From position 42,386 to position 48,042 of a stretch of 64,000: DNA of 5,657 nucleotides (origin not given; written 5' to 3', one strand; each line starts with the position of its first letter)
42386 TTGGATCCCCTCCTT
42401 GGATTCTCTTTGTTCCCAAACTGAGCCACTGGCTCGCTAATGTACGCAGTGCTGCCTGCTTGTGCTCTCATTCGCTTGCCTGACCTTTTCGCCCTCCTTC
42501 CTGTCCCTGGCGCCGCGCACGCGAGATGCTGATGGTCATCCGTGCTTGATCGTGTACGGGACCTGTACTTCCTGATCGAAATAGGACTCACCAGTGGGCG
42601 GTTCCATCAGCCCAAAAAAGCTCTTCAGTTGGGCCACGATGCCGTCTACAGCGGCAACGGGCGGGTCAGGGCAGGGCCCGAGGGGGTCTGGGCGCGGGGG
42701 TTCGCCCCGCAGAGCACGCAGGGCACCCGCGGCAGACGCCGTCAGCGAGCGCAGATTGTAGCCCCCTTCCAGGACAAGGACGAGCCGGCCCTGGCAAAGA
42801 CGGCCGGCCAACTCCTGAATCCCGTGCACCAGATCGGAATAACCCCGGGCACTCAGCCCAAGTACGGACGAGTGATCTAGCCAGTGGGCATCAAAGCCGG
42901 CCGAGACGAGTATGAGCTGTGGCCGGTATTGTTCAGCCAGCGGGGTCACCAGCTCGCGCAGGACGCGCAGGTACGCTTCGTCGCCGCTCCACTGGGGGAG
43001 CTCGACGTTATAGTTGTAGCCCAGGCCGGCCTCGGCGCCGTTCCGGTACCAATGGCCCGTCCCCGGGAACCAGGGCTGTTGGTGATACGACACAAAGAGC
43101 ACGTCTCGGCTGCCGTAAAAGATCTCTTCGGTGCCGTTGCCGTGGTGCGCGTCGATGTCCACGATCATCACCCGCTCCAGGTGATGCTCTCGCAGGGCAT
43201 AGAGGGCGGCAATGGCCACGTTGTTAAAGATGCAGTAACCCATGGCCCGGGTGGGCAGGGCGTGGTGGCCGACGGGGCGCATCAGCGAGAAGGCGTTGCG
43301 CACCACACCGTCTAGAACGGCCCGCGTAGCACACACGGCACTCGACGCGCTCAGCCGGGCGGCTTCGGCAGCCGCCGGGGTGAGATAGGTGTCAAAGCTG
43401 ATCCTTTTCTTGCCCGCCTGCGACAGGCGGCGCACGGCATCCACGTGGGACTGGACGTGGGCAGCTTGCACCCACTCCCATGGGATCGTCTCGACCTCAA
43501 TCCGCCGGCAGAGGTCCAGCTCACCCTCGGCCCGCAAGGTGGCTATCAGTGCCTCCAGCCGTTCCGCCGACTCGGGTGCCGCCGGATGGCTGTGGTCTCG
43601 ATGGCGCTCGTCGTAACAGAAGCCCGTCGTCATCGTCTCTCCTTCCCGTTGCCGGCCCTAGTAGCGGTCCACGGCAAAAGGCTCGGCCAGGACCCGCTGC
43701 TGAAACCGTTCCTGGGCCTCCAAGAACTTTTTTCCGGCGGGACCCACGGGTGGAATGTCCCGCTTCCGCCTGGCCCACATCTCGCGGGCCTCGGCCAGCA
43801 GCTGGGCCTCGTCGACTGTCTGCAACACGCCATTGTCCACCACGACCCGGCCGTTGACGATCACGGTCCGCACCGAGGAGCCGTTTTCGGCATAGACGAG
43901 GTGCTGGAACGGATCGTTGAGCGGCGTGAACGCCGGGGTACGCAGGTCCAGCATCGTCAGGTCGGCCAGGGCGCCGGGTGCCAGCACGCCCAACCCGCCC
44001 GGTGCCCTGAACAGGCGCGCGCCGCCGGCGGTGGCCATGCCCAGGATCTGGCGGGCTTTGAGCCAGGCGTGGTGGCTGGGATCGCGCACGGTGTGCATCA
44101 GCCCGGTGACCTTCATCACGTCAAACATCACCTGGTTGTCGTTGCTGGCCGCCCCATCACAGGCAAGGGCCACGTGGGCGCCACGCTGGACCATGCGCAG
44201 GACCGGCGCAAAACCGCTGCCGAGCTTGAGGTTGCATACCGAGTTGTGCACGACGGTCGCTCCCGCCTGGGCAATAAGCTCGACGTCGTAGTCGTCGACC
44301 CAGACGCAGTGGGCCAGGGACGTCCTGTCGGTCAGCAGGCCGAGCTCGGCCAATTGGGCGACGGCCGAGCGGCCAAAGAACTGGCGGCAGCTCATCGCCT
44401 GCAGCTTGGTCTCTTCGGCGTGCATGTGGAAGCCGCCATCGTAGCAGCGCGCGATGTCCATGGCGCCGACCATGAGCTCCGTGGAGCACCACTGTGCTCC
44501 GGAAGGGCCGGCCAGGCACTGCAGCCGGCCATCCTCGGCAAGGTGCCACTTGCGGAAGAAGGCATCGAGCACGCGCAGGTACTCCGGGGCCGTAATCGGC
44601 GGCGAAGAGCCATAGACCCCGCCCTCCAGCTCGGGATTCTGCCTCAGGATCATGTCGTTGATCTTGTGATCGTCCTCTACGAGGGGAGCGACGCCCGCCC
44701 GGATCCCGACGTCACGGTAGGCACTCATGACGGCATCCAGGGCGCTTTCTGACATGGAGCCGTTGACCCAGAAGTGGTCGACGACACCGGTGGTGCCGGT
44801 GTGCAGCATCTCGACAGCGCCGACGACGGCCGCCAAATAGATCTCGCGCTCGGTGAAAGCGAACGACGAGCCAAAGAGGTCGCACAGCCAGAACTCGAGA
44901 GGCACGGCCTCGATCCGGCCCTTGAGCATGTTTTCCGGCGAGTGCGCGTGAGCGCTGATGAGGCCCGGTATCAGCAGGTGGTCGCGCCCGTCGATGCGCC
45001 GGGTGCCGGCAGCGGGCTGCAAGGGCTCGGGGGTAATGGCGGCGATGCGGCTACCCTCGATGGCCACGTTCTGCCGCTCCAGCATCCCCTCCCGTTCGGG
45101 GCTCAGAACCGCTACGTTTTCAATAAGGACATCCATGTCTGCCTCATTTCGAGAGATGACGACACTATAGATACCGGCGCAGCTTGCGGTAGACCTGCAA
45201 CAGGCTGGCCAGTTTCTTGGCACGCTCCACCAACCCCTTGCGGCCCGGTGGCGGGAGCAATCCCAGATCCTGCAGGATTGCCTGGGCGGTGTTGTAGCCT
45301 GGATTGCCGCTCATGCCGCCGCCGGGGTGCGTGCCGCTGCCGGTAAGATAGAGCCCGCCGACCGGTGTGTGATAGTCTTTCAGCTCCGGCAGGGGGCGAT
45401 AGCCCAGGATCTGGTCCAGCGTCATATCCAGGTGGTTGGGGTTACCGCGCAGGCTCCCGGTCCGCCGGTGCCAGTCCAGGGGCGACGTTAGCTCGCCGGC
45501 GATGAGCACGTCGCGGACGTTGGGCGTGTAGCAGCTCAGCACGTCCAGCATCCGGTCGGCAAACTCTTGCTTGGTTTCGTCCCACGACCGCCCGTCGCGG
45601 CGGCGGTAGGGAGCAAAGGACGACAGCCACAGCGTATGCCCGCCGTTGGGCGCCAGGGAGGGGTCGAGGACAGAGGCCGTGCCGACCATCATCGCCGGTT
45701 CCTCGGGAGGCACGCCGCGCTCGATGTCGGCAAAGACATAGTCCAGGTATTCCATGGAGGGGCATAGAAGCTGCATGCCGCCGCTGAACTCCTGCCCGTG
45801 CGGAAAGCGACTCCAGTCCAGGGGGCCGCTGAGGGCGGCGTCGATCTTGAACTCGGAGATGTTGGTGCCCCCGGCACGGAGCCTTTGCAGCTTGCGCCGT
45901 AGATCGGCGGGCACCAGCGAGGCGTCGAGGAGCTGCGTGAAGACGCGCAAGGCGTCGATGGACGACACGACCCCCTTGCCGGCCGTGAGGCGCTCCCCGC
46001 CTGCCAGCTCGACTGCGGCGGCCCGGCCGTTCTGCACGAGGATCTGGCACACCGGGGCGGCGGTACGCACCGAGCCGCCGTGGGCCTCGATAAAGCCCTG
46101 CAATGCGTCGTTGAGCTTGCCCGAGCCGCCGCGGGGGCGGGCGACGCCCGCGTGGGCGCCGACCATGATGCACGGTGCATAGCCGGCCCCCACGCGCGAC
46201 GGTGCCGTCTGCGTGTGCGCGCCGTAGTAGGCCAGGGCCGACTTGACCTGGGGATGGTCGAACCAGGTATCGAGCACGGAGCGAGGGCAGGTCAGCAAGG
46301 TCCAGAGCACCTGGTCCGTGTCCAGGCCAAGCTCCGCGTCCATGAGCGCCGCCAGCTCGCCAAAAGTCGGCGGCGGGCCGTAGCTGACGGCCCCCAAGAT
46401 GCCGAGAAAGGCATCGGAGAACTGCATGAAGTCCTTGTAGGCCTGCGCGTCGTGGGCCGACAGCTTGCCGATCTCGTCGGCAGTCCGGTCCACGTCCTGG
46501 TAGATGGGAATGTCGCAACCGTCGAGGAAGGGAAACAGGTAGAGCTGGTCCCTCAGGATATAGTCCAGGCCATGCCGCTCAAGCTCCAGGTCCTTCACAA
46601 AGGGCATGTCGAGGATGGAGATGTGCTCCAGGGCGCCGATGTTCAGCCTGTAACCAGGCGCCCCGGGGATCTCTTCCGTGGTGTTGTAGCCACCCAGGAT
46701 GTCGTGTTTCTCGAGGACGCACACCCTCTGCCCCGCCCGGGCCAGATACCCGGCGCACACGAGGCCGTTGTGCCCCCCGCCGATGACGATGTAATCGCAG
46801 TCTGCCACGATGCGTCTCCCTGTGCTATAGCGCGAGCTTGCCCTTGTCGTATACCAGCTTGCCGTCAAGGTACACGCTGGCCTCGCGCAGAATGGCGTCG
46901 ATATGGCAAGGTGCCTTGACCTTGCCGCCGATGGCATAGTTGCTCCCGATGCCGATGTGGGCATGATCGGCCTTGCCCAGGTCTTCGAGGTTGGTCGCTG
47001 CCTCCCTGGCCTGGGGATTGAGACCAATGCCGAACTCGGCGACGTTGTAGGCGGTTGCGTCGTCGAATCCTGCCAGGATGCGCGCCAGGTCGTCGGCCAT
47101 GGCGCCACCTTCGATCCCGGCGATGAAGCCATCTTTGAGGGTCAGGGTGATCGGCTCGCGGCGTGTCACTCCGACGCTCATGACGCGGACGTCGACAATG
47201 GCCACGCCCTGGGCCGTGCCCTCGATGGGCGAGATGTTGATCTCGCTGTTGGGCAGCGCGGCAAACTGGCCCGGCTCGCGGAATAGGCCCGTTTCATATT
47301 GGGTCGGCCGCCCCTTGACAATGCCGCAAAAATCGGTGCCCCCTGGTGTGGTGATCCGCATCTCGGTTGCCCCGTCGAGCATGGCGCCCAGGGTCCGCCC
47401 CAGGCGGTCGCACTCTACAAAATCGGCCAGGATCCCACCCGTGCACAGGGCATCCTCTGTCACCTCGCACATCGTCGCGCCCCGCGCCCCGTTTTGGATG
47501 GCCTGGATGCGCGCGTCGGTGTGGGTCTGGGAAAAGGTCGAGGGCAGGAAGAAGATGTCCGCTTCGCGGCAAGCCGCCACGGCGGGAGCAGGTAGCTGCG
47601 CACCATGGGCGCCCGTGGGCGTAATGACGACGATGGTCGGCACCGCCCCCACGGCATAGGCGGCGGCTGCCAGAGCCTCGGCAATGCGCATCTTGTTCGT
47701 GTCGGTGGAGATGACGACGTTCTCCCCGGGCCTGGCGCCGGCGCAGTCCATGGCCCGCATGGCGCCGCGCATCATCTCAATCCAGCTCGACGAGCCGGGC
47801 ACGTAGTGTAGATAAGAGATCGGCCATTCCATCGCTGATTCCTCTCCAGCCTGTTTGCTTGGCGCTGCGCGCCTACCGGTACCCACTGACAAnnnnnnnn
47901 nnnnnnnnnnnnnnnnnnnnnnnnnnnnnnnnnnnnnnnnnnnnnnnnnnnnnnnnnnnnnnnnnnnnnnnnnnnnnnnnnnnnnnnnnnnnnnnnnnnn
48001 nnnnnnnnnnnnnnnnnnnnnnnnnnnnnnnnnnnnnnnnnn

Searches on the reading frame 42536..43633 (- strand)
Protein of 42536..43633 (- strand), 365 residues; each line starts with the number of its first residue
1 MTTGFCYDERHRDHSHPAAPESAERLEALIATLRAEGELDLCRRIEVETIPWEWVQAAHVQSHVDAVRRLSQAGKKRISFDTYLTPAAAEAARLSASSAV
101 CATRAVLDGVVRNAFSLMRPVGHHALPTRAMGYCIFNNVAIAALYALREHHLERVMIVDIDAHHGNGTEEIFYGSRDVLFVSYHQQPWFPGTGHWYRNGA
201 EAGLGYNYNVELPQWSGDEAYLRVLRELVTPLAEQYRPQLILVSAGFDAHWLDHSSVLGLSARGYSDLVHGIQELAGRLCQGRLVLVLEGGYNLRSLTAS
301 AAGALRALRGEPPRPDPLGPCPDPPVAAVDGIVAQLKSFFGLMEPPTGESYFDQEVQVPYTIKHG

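Call 7: search_protein_families(library=pfam, proteins=[window:42536-43633:-], max_evalue=0.0001)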
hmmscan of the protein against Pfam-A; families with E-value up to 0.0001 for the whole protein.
window:42536-43633:- (365 aa): 1 family
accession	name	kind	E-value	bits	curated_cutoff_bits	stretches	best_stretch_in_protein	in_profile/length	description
PF00850.24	Hist_deacetyl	-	1.1e-84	284.7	27.9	1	20-307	2-297/298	Histone deacetylase domain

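Call 47: search_protein_families(library=ncbifam, proteins=[window:42536-43633:-], max_evalue=0.00001)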
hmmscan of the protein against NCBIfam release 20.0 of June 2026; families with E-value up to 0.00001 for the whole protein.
window:42536-43633:- (365 aa): 0 families

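Call 82: search_solved_structures(query=window:42536-43633:-, max_evalue=1e-20)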
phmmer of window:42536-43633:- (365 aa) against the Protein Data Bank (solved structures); distinct sequences matched with E-value up to 1e-20: 86 (the best 60 are shown).
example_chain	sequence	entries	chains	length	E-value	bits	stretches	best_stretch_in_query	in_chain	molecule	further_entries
5g0h_A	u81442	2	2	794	1.2e-100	340.3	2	13-340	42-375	HDAC6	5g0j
9k91_A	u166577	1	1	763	1.2e-100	340.2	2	17-340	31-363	Histone deacetylase 6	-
5g0i_A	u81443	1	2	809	1.3e-100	340.2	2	13-340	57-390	HDAC6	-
7qno_A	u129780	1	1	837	1.5e-100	340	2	13-340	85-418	Histone deacetylase 6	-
6j6t_A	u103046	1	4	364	2e-60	207.9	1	17-331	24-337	Histone deacetylase 15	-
1zz0_A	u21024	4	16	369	1.6e-54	188.5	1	16-318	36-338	Histone deacetylase-like amidohydrolase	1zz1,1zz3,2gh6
5g1c_A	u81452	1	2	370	1.6e-54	188.5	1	16-318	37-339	HISTONE DEACETYLASE-LIKE AMIDOHYDROLASE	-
5g1a_A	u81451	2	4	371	1.6e-54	188.5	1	16-318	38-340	HISTONE DEACETYLASE-LIKE AMIDOHYDROLASE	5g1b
5g0x_A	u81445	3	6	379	1.6e-54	188.5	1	15-304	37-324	HDAH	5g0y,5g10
5li3_A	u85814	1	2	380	1.6e-54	188.4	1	15-304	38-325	Acetoin utilization protein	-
5g3w_A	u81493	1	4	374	1.6e-54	188.4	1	16-318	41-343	HISTONE DEACETYLASE-LIKE AMIDOHYDROLASE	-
2vcg_A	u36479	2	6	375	1.7e-54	188.4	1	16-318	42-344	HISTONE DEACETYLASE-LIKE AMIDOHYDROLASE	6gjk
5g11_A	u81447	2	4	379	5.1e-54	186.8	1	15-301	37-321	HDAH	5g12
5g17_A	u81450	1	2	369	5.5e-54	186.7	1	16-318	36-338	HISTONE DEACETYLASE-LIKE AMIDOHYDROLASE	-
5g13_A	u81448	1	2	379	3.7e-53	184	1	15-304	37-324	HDAH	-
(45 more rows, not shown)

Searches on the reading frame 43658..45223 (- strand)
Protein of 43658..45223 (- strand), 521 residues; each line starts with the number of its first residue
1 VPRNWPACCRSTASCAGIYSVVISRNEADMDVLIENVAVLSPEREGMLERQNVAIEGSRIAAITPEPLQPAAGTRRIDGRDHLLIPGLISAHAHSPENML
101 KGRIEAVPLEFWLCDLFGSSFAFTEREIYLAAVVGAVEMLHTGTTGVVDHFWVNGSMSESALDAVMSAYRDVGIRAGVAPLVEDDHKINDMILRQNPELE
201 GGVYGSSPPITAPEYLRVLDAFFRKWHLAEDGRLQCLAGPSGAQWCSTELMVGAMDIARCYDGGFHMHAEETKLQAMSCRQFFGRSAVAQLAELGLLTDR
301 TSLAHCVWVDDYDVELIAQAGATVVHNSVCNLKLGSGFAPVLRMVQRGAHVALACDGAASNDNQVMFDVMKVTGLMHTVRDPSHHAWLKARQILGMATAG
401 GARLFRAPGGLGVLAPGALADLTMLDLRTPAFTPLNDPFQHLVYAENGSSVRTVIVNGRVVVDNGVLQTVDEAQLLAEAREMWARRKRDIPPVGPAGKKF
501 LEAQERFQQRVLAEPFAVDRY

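Call 7: search_protein_families(library=pfam, proteins=[window:43658-45223:-], max_evalue=0.0001)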
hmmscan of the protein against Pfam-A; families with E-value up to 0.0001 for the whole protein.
window:43658-45223:- (521 aa): 2 families
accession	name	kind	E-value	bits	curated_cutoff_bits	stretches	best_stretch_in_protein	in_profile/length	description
PF01979.26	Amidohydro_1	-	1.3e-45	156.6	25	1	84-461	2-345/345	Amidohydrolase family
PF07969.17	Amidohydro_3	-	1.7e-10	41.4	29.7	1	298-462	305-472/472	Amidohydrolase family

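Call 47: search_protein_families(library=ncbifam, proteins=[window:43658-45223:-], max_evalue=0.00001)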
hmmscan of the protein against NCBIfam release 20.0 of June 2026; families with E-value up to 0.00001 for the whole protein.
window:43658-45223:- (521 aa): 32 families (the best 25 are shown)
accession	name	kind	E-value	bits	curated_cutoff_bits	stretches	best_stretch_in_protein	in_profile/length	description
NF004701.0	PRK06038.1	equivalog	2.1e-81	273.9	609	2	221-481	164-421/432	N-ethylammeline chlorohydrolase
NF005557.0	PRK07228.1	equivalog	6.1e-77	259.2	522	1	31-486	2-437/445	5'-deoxyadenosine deaminase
NF006252.0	PRK08393.1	equivalog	1.5e-70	238.4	617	2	233-482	173-419/424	N-ethylammeline chlorohydrolase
NF006055.0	PRK08203.1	equivalog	9e-70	235.4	532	1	32-482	7-446/455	8-oxoguanine deaminase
NF006549.0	PRK09045.1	equivalog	9.8e-65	218.9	540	2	231-486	185-438/444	TRZ/ATZ family hydrolase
NF004995.0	PRK06380.1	subfamily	2.4e-58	198.1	567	2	234-475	171-412/418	metal-dependent hydrolase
NF009059.0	PRK12393.1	equivalog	1.3e-57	195.6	543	1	31-482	6-451/460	amidohydrolase family protein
NF006056.0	PRK08204.1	subfamily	1.7e-52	178.7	391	2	240-481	193-435/449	hypothetical protein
TIGR03314.1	Se_ssnA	subfamily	3.9e-49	167.7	455.5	2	258-482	213-433/441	putative selenium metabolism protein SsnA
NF005540.0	PRK07203.1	equivalog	5.4e-48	163.7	444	2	256-482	212-434/444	putative aminohydrolase SsnA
NF012037.0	PRK15493.1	equivalog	2.6e-42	145.1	779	1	225-481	173-428/435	bifunctional S-methyl-5'-thioadenosine deaminase/S-adenosylhomocysteine deaminase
NF005211.0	PRK06687.1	equivalog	1.7e-37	129.2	703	1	231-471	178-418/419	TRZ/ATZ family protein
NF006681.0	PRK09229.1-2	equivalog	6.5e-37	127.3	362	2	246-479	212-443/451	formimidoylglutamate deiminase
NF004801.0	PRK06151.1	subfamily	5.1e-34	118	416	1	46-485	20-461/491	chlorohydrolase family protein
TIGR02967.1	guan_deamin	equivalog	2.8e-29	102.3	375.4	1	221-430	160-365/401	guanine deaminase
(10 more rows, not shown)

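Call 83: search_solved_structures(query=window:43658-45130:-, max_evalue=1e-20)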
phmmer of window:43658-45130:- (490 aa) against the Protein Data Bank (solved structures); distinct sequences matched with E-value up to 1e-20: 17.
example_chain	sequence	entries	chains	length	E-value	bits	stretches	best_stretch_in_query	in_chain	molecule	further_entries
3lnp_A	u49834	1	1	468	3.6e-47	164.5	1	190-454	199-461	Amidohydrolase family Protein OLEI01672_1_465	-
3hpa_A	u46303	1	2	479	2.8e-43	151.6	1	16-443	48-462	AMIDOHYDROLASE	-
4f0r_A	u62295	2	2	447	5.1e-42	147.5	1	209-453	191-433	5-methylthioadenosine/S-adenosylhomocysteine deaminase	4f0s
4dyk_A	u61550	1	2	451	8.2e-40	140.2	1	200-454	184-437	AMIDOHYDROLASE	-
4gbd_A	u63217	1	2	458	9.3e-40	140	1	200-454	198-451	Putative uncharacterized protein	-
7ww2_A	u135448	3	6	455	4.1e-39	137.9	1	21-445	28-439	8-oxoguanine deaminase | Hydroxydechloroatrazine ethylaminohydrolase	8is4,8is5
4v1x_A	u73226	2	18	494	4.4e-36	127.9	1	22-451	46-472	ATRAZINE CHLOROHYDROLASE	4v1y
3ls9_A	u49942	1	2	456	8.4e-36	127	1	11-440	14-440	Triazine hydrolase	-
3lsb_A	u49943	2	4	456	2e-35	125.8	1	11-440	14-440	Triazine hydrolase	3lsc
4l9x_A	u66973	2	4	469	5.2e-35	124.4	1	11-440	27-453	Triazine hydrolase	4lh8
5hme_A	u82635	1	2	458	1.2e-34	123.1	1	11-440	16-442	Triazine hydrolase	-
5hmd_A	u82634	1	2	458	2.7e-34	122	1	11-440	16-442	Triazine hydrolase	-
5hmf_A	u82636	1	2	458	3e-34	121.9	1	11-440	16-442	Triazine hydrolase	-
4dzh_A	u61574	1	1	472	1.6e-33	119.5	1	230-458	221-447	AMIDOHYDROLASE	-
1p1m_A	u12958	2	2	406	8.2e-32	113.8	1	192-447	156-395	Hypothetical protein TM0936 | Uncharacterized protein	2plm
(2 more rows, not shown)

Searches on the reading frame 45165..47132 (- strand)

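Call 7: search_protein_families(library=pfam, proteins=[window:45165-47132:-], max_evalue=0.0001)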
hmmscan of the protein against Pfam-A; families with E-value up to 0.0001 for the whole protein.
window:45165-47132:- (655 aa): 4 families
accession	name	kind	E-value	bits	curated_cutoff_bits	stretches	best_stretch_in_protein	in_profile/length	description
PF01593.30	Amino_oxidase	-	2e-13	50.9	19.8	1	325-609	191-430/443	Flavin containing amine oxidoreductase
PF13450.12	NAD_binding_8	-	4.5e-11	43.3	21.9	1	116-167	1-49/68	NAD(P)-binding Rossmann-like domain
PF01266.30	DAO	-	3.1e-10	40.6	27.9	1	113-151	1-43/353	FAD dependent oxidoreductase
PF12831.13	FAD_oxidored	-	1.1e-05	25.4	27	1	113-153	1-41/416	FAD dependent oxidoreductase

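Call 47: search_protein_families(library=ncbifam, proteins=[window:45165-46850:-], max_evalue=0.00001)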
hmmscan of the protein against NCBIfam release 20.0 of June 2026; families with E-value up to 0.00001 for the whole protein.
window:45165-46850:- (561 aa): 11 families
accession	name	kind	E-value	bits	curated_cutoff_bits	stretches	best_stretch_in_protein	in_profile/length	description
NF045689.1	BCarotKetCrtO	equivalog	8.5e-123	410.8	1000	1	17-528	3-538/563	beta-carotene ketolase CrtO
TIGR02734.1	crtI_fam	subfamily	5.4e-40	137.5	238.1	1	21-528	2-491/504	phytoene desaturase family protein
TIGR02730.1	carot_isom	equivalog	3e-24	85.7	586.9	1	233-319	217-303/493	carotenoid isomerase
NF058655.1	CrtID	equivalog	5.5e-23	81.6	640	2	21-310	2-284/478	bifunctional phytoene desaturase/3,4-desaturase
NF045637.1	carotdesatCrtDProt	equivalog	2.3e-21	75.9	580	1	21-300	2-277/485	1-hydroxycarotenoid 3,4-desaturase CrtD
TIGR02733.1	desat_CrtD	equivalog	4.9e-13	48.6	549.7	0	240-516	228-477/492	C-3',4' desaturase CrtD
NF005560.0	PRK07233.1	equivalog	9.7e-13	47.7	252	0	21-61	4-44/435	hypothetical protein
TIGR03467.1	HpnE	equivalog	1.8e-08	34.1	283.05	0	21-55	2-36/430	hydroxysqualene dehydroxylase HpnE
NF005548.0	PRK07208.1-4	equivalog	1e-07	31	389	0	20-73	6-56/488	hypothetical protein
NF005547.0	PRK07208.1-3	equivalog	1.3e-07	30.7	380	0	238-310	201-270/465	hypothetical protein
TIGR00292.1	TIGR00292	equivalog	4.1e-06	26.2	148.3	1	14-54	18-58/254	sulfide-dependent adenosine diphosphate thiazole synthase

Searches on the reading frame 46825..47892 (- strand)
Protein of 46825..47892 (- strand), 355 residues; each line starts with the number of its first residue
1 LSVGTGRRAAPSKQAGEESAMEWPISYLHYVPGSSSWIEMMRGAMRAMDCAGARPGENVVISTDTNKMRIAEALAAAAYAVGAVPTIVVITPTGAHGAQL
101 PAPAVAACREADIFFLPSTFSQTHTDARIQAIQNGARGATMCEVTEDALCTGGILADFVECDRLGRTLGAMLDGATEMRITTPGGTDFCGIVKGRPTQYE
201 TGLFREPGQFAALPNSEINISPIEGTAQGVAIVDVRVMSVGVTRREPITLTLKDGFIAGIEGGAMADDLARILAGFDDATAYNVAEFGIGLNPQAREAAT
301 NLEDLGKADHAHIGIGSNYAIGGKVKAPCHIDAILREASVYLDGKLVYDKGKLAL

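Call 7: search_protein_families(library=pfam, proteins=[window:46825-47892:-], max_evalue=0.0001)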
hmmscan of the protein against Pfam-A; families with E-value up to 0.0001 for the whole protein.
window:46825-47892:- (355 aa): 0 families

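Call 47: search_protein_families(library=ncbifam, proteins=[window:46825-47892:-], max_evalue=0.00001)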
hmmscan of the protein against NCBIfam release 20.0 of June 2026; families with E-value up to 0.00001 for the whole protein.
window:46825-47892:- (355 aa): 0 families

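Call 84: search_solved_structures(query=window:46825-47832:-, max_evalue=0.001)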
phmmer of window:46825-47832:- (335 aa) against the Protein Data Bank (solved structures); distinct sequences matched with E-value up to 0.001: 1.
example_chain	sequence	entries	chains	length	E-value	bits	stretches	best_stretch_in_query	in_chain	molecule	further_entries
7cn3_A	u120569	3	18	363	1.1e-21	81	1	146-331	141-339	2,5-dihydroxypyridine 5,6-dioxygenase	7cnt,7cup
